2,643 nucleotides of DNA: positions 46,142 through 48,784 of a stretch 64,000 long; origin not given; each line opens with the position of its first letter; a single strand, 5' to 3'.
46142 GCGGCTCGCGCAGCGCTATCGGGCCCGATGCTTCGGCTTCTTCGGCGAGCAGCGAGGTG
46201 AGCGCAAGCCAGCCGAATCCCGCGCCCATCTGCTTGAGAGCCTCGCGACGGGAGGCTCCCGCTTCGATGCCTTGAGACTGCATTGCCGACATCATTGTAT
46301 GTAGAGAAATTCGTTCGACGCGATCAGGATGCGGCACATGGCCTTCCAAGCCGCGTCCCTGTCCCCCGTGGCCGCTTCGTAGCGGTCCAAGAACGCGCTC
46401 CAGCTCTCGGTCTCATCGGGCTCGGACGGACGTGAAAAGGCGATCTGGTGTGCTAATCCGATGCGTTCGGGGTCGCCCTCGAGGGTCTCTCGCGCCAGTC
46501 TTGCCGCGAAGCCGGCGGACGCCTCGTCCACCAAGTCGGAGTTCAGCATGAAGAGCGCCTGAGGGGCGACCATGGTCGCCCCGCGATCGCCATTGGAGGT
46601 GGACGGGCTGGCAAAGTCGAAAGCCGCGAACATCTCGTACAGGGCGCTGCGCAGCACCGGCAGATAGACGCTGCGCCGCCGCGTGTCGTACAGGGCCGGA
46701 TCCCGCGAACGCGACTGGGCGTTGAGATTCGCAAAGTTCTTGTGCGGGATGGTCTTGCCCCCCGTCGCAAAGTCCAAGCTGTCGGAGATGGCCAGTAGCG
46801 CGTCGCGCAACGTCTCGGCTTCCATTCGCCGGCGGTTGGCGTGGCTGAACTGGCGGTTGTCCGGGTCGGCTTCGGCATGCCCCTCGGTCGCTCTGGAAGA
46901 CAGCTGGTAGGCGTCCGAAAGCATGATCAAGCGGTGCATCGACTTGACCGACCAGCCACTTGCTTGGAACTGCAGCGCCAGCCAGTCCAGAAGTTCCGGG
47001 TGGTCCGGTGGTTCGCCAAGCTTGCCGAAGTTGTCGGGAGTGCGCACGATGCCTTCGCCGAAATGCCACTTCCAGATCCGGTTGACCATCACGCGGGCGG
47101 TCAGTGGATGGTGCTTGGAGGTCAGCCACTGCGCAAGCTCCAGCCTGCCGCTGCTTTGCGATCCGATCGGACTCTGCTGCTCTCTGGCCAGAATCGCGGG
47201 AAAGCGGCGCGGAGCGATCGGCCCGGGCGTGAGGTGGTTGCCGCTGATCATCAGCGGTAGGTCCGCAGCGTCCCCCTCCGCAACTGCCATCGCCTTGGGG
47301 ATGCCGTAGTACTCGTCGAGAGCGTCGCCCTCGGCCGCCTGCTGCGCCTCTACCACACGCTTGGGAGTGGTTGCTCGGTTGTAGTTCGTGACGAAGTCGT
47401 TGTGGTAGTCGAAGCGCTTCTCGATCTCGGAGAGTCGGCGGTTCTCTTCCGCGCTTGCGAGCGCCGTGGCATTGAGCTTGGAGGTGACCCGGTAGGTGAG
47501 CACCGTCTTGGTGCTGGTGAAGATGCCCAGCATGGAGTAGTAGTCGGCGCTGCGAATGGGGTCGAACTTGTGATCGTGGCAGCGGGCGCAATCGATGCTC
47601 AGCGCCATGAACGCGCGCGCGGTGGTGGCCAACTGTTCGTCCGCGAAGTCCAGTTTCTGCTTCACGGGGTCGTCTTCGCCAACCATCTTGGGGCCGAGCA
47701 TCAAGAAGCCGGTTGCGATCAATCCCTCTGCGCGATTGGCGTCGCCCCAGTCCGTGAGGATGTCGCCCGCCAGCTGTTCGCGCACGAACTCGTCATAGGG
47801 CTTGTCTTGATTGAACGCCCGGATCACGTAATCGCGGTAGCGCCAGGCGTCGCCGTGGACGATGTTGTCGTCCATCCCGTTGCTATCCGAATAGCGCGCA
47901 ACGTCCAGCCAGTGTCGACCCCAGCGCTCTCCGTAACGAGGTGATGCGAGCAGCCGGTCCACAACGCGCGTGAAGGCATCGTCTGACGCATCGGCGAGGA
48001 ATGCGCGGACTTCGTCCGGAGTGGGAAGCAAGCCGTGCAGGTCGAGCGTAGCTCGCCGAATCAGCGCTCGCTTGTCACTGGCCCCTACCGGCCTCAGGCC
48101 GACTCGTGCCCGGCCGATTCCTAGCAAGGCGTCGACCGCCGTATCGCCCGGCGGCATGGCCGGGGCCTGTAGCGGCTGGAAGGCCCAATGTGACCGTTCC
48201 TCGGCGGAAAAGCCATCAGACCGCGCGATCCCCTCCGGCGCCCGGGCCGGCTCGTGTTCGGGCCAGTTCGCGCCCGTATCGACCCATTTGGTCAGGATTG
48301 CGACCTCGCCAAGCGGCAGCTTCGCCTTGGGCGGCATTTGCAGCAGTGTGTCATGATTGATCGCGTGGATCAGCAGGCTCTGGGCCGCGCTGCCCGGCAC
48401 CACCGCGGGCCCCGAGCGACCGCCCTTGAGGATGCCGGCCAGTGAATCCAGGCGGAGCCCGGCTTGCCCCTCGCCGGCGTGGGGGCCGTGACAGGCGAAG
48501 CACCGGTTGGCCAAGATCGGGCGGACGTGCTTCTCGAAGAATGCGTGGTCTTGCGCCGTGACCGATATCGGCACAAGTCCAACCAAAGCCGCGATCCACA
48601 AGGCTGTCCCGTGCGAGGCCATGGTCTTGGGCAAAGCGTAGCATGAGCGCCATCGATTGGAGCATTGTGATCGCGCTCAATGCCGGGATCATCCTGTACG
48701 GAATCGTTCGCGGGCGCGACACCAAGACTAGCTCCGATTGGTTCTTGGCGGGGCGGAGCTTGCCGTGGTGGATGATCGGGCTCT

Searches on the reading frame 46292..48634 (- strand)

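Call 28: search_protein_families(library=pfam, proteins=[window:46292-48634:-], max_evalue=0.01)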
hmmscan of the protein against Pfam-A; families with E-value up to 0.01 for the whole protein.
window:46292-48634:- (780 aa): 5 families
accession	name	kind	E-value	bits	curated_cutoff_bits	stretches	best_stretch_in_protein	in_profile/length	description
PF07587.16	PSD1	-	5.5e-86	288.4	28.5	1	496-748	1-243/244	Protein of unknown function (DUF1553)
PF07583.16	PSCyt2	-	8.2e-75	251.8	29.8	1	167-376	2-208/209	Protein of unknown function (DUF1549)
PF07635.16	PSCyt1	-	2.9e-17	63.5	22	1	45-103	1-58/59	Planctomycete cytochrome C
PF13442.11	Cytochrome_CBB3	-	0.0013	19.5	27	0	40-117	9-67/68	Cytochrome C oxidase, cbb3-type, subunit III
PF07637.16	PSD5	-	0.0027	18.4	34.2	0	732-779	13-60/62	Protein of unknown function (DUF1595)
